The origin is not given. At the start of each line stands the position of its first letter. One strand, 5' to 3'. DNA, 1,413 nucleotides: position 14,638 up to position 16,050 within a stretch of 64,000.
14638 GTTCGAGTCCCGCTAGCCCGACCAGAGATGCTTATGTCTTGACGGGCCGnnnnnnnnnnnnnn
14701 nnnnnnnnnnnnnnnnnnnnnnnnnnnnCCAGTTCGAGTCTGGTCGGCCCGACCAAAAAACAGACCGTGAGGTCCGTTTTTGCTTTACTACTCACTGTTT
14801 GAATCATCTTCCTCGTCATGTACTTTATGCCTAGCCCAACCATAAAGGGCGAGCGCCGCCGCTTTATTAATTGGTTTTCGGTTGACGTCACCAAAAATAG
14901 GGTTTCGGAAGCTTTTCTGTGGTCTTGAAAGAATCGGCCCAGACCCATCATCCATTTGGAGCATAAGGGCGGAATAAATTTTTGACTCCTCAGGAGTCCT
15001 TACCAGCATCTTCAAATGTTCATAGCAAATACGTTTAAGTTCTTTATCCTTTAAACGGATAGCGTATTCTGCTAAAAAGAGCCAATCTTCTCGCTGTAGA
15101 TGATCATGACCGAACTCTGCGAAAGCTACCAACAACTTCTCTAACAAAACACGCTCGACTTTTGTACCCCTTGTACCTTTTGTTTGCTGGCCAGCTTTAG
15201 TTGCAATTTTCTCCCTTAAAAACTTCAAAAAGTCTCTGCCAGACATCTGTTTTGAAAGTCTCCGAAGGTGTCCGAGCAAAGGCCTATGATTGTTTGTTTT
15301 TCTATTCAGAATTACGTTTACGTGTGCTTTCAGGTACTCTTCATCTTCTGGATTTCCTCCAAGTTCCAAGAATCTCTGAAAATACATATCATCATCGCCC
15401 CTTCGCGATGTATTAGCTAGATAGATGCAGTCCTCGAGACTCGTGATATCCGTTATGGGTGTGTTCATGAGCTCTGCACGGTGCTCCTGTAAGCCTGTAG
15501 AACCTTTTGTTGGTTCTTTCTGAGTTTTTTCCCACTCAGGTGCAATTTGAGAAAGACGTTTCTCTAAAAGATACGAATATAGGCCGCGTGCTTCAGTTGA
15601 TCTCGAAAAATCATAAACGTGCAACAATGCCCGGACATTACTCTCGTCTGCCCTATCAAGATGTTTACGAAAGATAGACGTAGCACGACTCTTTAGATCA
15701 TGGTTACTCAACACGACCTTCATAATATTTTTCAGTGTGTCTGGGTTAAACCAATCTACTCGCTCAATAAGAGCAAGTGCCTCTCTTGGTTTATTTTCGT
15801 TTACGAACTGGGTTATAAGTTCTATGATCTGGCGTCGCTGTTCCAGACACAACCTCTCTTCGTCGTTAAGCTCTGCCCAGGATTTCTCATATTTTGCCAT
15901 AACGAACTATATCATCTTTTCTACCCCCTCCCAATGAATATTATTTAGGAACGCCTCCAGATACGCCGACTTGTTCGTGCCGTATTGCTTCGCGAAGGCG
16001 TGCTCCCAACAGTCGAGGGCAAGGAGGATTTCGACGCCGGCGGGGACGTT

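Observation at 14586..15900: AT-rich orphan gene abutting a tandem tRNA-Pro pair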

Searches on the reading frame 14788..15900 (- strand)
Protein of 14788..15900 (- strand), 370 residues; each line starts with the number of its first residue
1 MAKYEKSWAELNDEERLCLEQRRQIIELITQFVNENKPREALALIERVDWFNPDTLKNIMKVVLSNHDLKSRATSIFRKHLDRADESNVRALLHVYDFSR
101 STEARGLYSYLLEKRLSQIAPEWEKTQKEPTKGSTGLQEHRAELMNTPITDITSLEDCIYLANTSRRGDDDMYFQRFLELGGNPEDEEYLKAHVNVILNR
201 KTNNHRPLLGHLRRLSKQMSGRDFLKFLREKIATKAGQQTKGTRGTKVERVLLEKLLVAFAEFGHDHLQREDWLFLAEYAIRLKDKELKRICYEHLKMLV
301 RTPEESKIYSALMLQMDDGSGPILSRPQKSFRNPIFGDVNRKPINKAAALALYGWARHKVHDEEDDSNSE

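Call 7: search_protein_families(library=pfam, proteins=[window:14788-15900:-], max_evalue=0.1)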
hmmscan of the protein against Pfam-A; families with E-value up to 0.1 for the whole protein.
window:14788-15900:- (370 aa): 1 family
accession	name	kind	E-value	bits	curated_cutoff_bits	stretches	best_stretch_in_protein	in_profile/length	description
PF12550.13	GCR1_C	-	0.079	13.7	23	0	2-44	32-75/80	Transcriptional activator of glycolytic enzymes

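Call 8: search_protein_families(library=padloc, proteins=[window:14788-15900:-], max_evalue=1)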
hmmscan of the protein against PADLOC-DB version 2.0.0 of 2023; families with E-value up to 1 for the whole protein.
window:14788-15900:- (370 aa): 0 families

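Call 9: search_protein_families(library=phrogs, proteins=[window:14788-15900:-], max_evalue=1)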
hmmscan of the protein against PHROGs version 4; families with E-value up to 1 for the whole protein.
window:14788-15900:- (370 aa): 0 families

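Call 10: search_protein_families(library=ncbifam, proteins=[window:14788-15900:-], max_evalue=1)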
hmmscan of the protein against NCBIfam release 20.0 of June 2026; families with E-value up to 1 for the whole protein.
window:14788-15900:- (370 aa): 0 families

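Call 11: find_homologous_proteins(query=window:14788-15900:-, max_evalue=0.001)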
Query window:14788-15900:- (370 aa): 1 proteins with E <= 0.001 among 4530 candidates.
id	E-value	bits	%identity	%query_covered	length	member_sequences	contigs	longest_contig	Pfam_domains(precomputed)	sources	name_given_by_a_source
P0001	6.3e-246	833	100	100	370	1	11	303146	-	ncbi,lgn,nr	ncbi:hypothetical protein HYW18_03170 [Candidatus Uhrbacteria bacterium]|nr:hypothetical protein [Ca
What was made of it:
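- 14788..15900 (-): ORF370 (NCBI HYW18_03170, 'hypothetical protein'). A 370-aa, all-alpha, TPR-like solenoid protein. It belongs to an uncharacterised family of about 350-aa proteins found on Patescibacteria-type contigs. It is the AT-rich, lineage-specific insert. Identity to the NCBI protein, call 11.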

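Call 18: find_encoding_contigs(protein=P0001, flank=10000, max_places=10)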
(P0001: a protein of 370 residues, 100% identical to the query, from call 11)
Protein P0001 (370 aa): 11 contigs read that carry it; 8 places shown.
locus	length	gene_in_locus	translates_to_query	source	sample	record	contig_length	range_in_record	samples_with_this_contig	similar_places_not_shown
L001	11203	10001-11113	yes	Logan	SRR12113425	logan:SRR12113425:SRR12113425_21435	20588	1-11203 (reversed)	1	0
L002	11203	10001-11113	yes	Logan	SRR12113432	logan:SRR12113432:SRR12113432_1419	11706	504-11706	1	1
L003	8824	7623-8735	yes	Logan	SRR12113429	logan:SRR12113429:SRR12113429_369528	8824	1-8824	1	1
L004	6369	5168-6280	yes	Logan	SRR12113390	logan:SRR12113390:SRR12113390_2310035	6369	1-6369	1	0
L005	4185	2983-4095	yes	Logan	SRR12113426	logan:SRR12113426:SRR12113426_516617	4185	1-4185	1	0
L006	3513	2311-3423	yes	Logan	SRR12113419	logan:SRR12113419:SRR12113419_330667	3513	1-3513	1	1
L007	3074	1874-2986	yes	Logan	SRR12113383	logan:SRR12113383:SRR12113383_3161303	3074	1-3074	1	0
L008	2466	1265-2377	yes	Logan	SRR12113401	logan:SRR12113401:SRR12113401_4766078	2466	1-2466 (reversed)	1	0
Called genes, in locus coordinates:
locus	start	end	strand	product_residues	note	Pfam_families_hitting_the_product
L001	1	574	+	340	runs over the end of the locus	PF13439:Glyco_transf_4, PF13579:Glyco_trans_4_4, PF20706:GT4-conflict (weak), PF00534:Glycos_transf_1, PF13692:Glyco_trans_1_4, PF13524:Glyco_trans_1_2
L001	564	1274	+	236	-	PF00535:Glycos_transf_2, PF10111:Glyco_tranf_2_2, PF13641:Glyco_tranf_2_3, PF13896:Glyco_transf_49 (weak)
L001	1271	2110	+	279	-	PF00535:Glycos_transf_2, PF13641:Glyco_tranf_2_3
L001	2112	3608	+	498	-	PF04932:Wzy_C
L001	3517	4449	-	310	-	PF00551:Formyl_trans_N, PF02911:Formyl_trans_C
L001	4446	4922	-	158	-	PF01327:Pep_deformylase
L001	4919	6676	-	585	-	PF17764:PriA_3primeBD (weak)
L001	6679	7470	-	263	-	PF02900:LigB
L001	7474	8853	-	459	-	-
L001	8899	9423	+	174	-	PF13473:Cupredoxin_1 (weak)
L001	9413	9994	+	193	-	PF02777:Sod_Fe_C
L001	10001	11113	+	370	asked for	-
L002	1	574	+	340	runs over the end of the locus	PF13439:Glyco_transf_4, PF13579:Glyco_trans_4_4, PF20706:GT4-conflict (weak), PF00534:Glycos_transf_1, PF13692:Glyco_trans_1_4, PF13524:Glyco_trans_1_2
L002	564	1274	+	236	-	PF00535:Glycos_transf_2, PF10111:Glyco_tranf_2_2, PF13641:Glyco_tranf_2_3, PF13896:Glyco_transf_49 (weak)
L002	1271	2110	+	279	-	PF00535:Glycos_transf_2, PF13641:Glyco_tranf_2_3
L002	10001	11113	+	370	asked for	-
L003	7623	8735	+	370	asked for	-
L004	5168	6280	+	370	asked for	-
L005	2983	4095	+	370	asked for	-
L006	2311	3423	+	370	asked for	-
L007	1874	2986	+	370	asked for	-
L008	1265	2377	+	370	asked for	-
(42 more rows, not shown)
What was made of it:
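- The protein sequence is identical across Logan contigs from at least 8 sequencing runs (11 contigs in all), so it is stable in the population (call 18).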

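Call 19: search_protein_representatives(protein=window:14788-15900:-)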
Query: 370 residues. Proteins with E-value up to 0.001 (for the whole library): 32; up to 1e-10: 15; up to 1e-30: 3. The best 32 are listed.
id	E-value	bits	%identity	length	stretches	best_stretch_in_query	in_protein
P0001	2.0e-246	833.0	100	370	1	1-370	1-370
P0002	2.7e-38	148.5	32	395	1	10-359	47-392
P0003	2.3e-33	132.3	31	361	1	17-358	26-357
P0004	6.0e-30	121.1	30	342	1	19-357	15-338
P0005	5.3e-28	114.7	27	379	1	24-357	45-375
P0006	8.6e-28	114.0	26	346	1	16-358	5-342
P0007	5.6e-20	88.3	24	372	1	26-358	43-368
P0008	1.7e-19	86.7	28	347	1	28-357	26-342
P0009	3.0e-19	85.9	27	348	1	5-360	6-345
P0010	2.2e-14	69.9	34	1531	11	285-328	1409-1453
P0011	2.9e-12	62.9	24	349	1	22-322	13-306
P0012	1.5e-11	60.6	26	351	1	14-357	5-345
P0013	2.3e-11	59.9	28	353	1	7-312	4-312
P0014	3.4e-11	59.4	27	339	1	35-297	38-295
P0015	8.0e-11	58.1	24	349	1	21-360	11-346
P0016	1.4e-10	57.4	24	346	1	16-356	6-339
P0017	1.5e-09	54.0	26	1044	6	25-106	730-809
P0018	2.6e-09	53.2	26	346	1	21-323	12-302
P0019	4.4e-08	49.1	26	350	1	37-357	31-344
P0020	8.1e-08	48.3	25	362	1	30-315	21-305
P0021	1.2e-07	47.8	25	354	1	31-359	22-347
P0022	1.4e-07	47.5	25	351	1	12-315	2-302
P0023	1.3e-06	44.3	24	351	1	13-313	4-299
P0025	1.6e-06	44.0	23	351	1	15-361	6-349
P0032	4.8e-04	35.9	20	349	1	36-350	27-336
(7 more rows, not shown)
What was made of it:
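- Checked: A full phmmer scan of 1.84 billion representatives finds 31 further proteins at E <= 1e-3; two (P0010, P0017) are unrelated repeat proteins, leaving 29 full-length homologues (call 19).
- The family is very sparse among Patescibacteria: about 30 clusters at 50% identity among 1.84 billion representatives (call 19).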

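Call 27: find_homologous_proteins(query=A1, max_evalue=0.001)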
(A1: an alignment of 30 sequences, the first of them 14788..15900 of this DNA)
Query A1 (30 sequences) (370 aa, profile of the alignment): 3 proteins with E <= 0.001 among 8000 candidates.
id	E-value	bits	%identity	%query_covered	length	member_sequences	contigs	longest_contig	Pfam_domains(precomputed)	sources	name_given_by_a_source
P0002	2.7e-111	390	31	95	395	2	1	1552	-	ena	-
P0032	6.4e-107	376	20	74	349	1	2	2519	-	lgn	-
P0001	2.6e-91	324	100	100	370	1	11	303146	-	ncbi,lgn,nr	ncbi:hypothetical protein HYW18_03170 [Candidatus Uhrbacteria bacterium]|nr:hypothetical protein [Ca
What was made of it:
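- Tried and rejected: The word-indexed protein search with the family alignment returned only 3 proteins (call 27), so it did not extend the family.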

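Call 28: search_solved_structures(query=A1, max_evalue=10)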
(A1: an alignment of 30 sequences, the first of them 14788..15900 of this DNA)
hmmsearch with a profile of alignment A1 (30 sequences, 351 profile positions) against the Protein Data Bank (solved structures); distinct sequences matched with E-value up to 10: 13.
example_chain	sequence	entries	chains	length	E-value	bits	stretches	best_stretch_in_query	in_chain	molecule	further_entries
5fzr_A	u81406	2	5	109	0.00058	22.3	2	15-80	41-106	DESIGNED TPR PROTEIN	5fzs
5fzq_A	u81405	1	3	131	0.0012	21.3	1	15-80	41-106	DESIGNED TPR PROTEIN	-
9n0j_A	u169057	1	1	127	0.07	15.4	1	15-87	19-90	De novo designed KABLE protein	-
9n0k_A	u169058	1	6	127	0.088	15.1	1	15-87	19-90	De novo designed KABLE protein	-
9n0i_A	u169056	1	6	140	0.12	14.7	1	15-87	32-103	De novo designed KABLE protein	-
8fbj_A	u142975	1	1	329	0.12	14.7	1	14-84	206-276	KWOCA_60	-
3i42_A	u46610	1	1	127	0.2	13.9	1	32-93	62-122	Response regulator receiver domain protein (CheY-like)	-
8e0m_A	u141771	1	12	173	0.36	13.1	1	7-81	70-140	BGL15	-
36iq_A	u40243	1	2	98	0.37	13.1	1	60-130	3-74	De novo designed doxorubicin-binding protein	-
1kho_A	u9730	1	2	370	0.41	12.9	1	229-300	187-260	alpha-toxin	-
2mh2_A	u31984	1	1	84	0.55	12.5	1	277-308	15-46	Homologous-pairing protein 2 homolog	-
9v39_A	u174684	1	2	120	0.91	11.8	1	17-43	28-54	De novo designed serotonin binder SROb2_30, chain A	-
8f4x_0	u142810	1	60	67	1.3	11.2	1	10-70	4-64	RC_I_1-H11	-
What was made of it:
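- On TPR-like alpha-solenoid: A designed TPR matches at E 6e-4 over residues 15-80 only (call 28).
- The PDB profile search hits only designed TPRs, at 6e-4 (call 28).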

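Call 29: search_protein_families(library=pfam, alignment_id=A1, max_evalue=0.1)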
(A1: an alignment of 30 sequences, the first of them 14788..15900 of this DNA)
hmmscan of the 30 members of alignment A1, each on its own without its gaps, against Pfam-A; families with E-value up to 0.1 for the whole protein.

A. member 1, window:14788-15900:- (370 aa): 1 family
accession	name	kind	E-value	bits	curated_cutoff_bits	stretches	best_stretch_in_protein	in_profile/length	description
PF12550.13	GCR1_C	-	0.079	13.7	23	0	2-44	32-75/80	Transcriptional activator of glycolytic enzymes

B. families by the number of members that match (of 30 scanned): 9 families
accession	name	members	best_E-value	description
PF13428.12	TPR_14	2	0.0015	Tetratricopeptide repeat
PF09903.14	DUF2130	1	0.00012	Uncharacterized protein conserved in bacteria (DUF2130)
PF24028.1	DUF7339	1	0.053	Domain of unknown function (DUF7339)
PF07304.16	SRA1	1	0.054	Steroid receptor RNA activator (SRA1)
PF10400.15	Vir_act_alpha_C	1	0.056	Virulence activator alpha C-term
PF18640.6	LepB_N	1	0.058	LepB N-terminal domain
PF12550.13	GCR1_C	1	0.079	Transcriptional activator of glycolytic enzymes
PF23582.1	WH_RGF3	1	0.084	RGF3 winged helix domain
PF20867.3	UVSSA_N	1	0.094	UVSSA N-terminal domain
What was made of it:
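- On TPR-like alpha-solenoid: TPR_14 matches 2 of 30 members (best E 0.0015) (call 29).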

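Call 35: find_related_loci(query=A3, collection=viral_contigs, flank=10000)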
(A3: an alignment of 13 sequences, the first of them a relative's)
Query A3 (351 aa) in viral_contigs; peptide patterns used: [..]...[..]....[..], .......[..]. (x = any residue, [..] = any of these).
38 stretches matched a pattern, but none encodes a relative of the query by tblastn (E <= 1e-3).

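Call 38: find_related_loci(query=A4, collection=viral_contigs, flank=10000)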
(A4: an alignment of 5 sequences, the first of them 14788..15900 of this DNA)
Query A4 (370 aa) in viral_contigs; peptide patterns used: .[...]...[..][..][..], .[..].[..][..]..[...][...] (x = any residue, [..] = any of these).
29 stretches matched a pattern, but none encodes a relative of the query by tblastn (E <= 1e-3).

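Call 39: find_related_loci(query=A4, collection=metagenome_contigs, flank=10000)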
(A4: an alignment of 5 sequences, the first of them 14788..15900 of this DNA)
Query A4 (370 aa) in metagenome_contigs; peptide patterns used: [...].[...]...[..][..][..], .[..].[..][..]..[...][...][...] (x = any residue, [..] = any of these).
268 stretches matched a pattern; 2 encode a relative of the query (tblastn E <= 1e-3); 2 distinct loci.
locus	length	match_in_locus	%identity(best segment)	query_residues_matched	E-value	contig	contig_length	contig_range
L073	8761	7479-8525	31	6-358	1e-44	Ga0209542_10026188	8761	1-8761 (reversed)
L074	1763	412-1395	29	20-357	3e-40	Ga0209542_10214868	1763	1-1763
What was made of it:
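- Tried and rejected: The narrower alignment gave only 2 metagenome loci (call 39).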

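Call 44: list_cluster_members(proteins=[P0003, P0004, P0005, P0006, P0007, P0008, P0009, P0011, P0012, P0013])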
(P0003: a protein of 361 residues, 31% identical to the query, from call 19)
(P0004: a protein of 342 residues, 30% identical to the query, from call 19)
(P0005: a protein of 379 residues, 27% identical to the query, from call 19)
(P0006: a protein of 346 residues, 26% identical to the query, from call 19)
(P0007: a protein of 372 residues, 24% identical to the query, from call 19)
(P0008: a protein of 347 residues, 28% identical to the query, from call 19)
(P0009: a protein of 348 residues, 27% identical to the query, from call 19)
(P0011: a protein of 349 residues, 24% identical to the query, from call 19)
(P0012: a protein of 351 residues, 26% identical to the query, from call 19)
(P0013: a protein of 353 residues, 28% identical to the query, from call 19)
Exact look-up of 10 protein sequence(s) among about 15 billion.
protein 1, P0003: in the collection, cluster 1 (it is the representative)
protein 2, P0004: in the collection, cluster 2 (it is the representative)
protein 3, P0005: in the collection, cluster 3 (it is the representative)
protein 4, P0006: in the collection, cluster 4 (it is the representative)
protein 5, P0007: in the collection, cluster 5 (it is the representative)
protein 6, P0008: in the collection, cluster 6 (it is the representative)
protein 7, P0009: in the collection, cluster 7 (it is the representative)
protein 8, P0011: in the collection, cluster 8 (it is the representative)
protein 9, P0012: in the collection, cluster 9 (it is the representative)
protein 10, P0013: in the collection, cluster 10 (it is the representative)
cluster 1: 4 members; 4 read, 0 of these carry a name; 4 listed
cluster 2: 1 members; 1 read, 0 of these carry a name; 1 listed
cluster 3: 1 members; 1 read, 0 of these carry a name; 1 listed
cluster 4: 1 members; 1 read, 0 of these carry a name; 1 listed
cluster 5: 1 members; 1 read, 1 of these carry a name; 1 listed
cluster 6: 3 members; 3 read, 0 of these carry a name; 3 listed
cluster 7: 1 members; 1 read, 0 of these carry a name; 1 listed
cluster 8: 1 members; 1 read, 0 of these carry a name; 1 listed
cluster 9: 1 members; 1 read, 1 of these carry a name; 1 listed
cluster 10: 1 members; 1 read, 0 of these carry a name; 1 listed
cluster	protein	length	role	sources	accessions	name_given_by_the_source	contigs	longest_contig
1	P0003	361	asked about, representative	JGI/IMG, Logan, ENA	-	-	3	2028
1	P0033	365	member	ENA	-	-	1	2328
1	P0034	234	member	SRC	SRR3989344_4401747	-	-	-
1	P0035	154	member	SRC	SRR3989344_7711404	-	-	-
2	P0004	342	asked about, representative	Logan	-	-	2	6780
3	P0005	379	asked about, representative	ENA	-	-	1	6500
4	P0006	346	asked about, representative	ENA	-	-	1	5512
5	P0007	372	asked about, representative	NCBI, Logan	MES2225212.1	MAG: hypothetical protein V4480_00185 [Patescibacteria group bacterium]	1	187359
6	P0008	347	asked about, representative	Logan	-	-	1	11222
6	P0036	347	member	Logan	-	-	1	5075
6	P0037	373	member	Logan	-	-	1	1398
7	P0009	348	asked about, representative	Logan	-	-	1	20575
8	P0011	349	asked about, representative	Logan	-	-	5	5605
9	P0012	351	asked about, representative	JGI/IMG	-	hypothetical protein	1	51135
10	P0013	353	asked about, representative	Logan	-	-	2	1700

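Call 45: predict_structure(alignment_id=A1)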
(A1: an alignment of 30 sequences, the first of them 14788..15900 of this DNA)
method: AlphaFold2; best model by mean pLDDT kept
length: 370 residues; sequences in the alignment: 30
mean_pLDDT: 87.2   pTM: 0.68
mean pLDDT of the five models: 87.2, 85.6, 85.6, 84.6, 83.2
residues with pLDDT >= 90: 260; 70-90: 59; 50-70: 20; < 50: 31
segments of 3 or more residues with pLDDT < 50: 1-3, 129-132, 321-344
pLDDT, mean of each block of 10 residues (from residue 1): 66 93 96 97 97 97 96 98 96 94 86 97 72 66 93 97 91 98 98 94 88 97 96 84 71 95 92 95 94 92 93 80 43 44 68 93 80
secondary structure, 60 per line:
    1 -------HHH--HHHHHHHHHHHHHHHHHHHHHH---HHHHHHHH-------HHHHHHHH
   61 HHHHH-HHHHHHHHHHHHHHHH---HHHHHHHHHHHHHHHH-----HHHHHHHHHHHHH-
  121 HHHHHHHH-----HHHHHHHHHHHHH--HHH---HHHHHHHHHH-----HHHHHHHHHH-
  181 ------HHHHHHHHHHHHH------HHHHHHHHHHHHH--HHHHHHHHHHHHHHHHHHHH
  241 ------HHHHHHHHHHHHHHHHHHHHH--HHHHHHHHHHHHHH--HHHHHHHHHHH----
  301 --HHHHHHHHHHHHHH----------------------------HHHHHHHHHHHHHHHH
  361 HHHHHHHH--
elements in order: H13-34 H38-45 H53-65 H67-82 H86-101 H107-119 H121-128 H134-146 H155-164 H170-179 H187-199 H206-218 H221-240 H247-267 H270-283 H286-296 H303-316 H345-368
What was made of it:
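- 14788..15900 (-): AF2 pLDDT 87 with 18 helices, call 45.
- On HEPN (Rx4-6H) nuclease: It lies in the loop between helices 187-199 and 206-218 of the model (call 45).
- On TPR-like alpha-solenoid: The AF2 model has 18 helices and no strands, with pLDDT 87 (call 45).
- AF2 mean pLDDT 87.2, pTM 0.68, 18 helices and no strands (call 45).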

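Call 49: fold_search(model_id=the predicted structure, library=pdb)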
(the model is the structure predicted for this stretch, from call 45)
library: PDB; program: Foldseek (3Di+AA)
matches with E <= 10: 949; with E <= 0.001: 0
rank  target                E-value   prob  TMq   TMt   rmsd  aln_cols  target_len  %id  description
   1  6swu_C                2.2e-02  0.91  0.21  0.25  15.2       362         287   13  Crystal structure of the TPR domain of KLC1 in complex with an engineered high-affinity cargo peptide. (released 2020-09-30)
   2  9mg8_B                2.8e-02  0.28  0.12  0.12  22.8       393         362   11  Crystal Structure of b-iTHR-110 (released 2025-12-17)
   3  6swu_B                3.4e-02  0.57  0.16  0.18  15.2       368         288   17  Crystal structure of the TPR domain of KLC1 in complex with an engineered high-affinity cargo peptide. (released 2020-09-30)
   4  9qhc_B                4.2e-02  0.99  0.27  0.34  15.5       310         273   12  Crystal structure of 8-repeat CTPR protein with eliminated coordination sites (released 2025-10-22)
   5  9d01                  4.2e-02  0.25  0.11  0.11  23.8       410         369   13  Crystal Structure of a-iTHR-201 (released 2025-12-10)
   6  5lj3_S                4.4e-02  0.80  0.18  0.15  22.7       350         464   14  Structure of the core of the yeast spliceosome immediately after branching (released 2016-08-03)
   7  4g1t_A                4.8e-02  0.98  0.30  0.27  21.3       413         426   11  Crystal structure of interferon-stimulated gene 54 (released 2012-08-15)
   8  5tqb_B                5.0e-02  0.80  0.18  0.20  15.3       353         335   11  Crystal structure of assembly chaperone of ribosomal protein L4 (Acl4) in complex with ribosomal protein L4 (RpL4) (released 2017-02-15)
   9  6swu_A                5.4e-02  0.89  0.22  0.26  14.8       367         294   11  Crystal structure of the TPR domain of KLC1 in complex with an engineered high-affinity cargo peptide. (released 2020-09-30)
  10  5lj5_S                6.2e-02  0.92  0.20  0.17  22.0       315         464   16  Overall structure of the yeast spliceosome immediately after branching. (released 2016-08-31)
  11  6swu_D                6.4e-02  0.54  0.16  0.19  15.8       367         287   12  Crystal structure of the TPR domain of KLC1 in complex with an engineered high-affinity cargo peptide. (released 2020-09-30)
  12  5ojf_A                7.6e-02  0.82  0.19  0.25  16.0       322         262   12  Crystal Structure of KLC2-TPR domain (fragment [A1-B6] (released 2017-10-11)
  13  4y6w                  8.0e-02  0.66  0.15  0.22  17.9       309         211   11  Crystal structure of Podosopora anserina putative kinesin light chain nearly identical TPR-like repeats (released 2015-10-07)
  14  8v2d_A                8.0e-02  0.54  0.17  0.20  20.7       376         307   14  Computational Designed Nanocage O43_129 (released 2024-03-13)
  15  6swu_E                8.3e-02  0.89  0.23  0.28  15.5       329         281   12  Crystal structure of the TPR domain of KLC1 in complex with an engineered high-affinity cargo peptide. (released 2020-09-30)
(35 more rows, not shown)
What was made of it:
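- On TPR-like alpha-solenoid: Foldseek E-values are all 0.02 or higher (call 49).
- Weak fold hits include the RNA-binding solenoids IFIT2 and the spliceosomal HAT-repeat proteins (call 49).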

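Call 52: find_encoding_contigs(protein=P0032, flank=10000, max_places=4)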
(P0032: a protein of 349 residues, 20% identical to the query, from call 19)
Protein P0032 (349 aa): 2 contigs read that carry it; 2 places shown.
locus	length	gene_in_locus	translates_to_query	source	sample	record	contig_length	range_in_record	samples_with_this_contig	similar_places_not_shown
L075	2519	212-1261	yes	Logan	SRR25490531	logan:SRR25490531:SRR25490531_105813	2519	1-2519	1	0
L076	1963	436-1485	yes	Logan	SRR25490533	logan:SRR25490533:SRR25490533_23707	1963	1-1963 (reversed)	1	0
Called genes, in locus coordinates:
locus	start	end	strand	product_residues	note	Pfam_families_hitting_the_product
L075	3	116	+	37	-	?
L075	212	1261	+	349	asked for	-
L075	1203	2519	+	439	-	?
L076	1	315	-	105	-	?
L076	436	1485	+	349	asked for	-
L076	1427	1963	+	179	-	?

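Call 53: find_encoding_contigs(protein=P0007, flank=10000, max_places=2)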
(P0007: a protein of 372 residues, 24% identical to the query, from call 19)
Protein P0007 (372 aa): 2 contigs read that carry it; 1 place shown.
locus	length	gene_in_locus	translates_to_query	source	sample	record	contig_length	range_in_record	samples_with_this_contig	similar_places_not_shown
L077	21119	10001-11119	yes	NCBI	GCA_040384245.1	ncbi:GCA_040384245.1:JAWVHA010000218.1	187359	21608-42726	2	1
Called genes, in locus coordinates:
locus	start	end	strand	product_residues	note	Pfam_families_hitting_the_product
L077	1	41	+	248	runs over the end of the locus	-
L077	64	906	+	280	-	PF01370:Epimerase, PF04321:RmlD_sub_bind, PF13460:NAD_binding_10 (weak), PF01073:3Beta_HSD, PF02719:Polysacc_synt_2, PF07993:NAD_binding_4, PF16363:GDP_Man_Dehyd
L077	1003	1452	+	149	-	-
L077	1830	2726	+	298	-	PF17773:UPF0176_N, PF00581:Rhodanese, PF12368:Rhodanese_C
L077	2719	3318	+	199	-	PF12917:YfbR-like (weak), PF13023:HD_3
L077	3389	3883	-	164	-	PF00293:NUDIX (weak)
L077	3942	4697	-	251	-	PF01479:S4, PF00849:PseudoU_synth_2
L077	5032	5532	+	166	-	PF04542:Sigma70_r2, PF08281:Sigma70_r4_2, PF04545:Sigma70_r4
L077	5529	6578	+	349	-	PF18915:DUF5667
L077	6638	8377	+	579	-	PF05970:PIF1, PF13245:AAA_19, PF13401:AAA_22 (weak), PF13604:AAA_30, PF21530:Pif1_2B_dom (weak), PF14493:HTH_40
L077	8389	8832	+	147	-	-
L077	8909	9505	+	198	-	-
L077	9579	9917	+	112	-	PF04020:Phage_holin_4_2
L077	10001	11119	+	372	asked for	-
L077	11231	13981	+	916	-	PF26449:DUF8128, PF01935:DUF87 (weak)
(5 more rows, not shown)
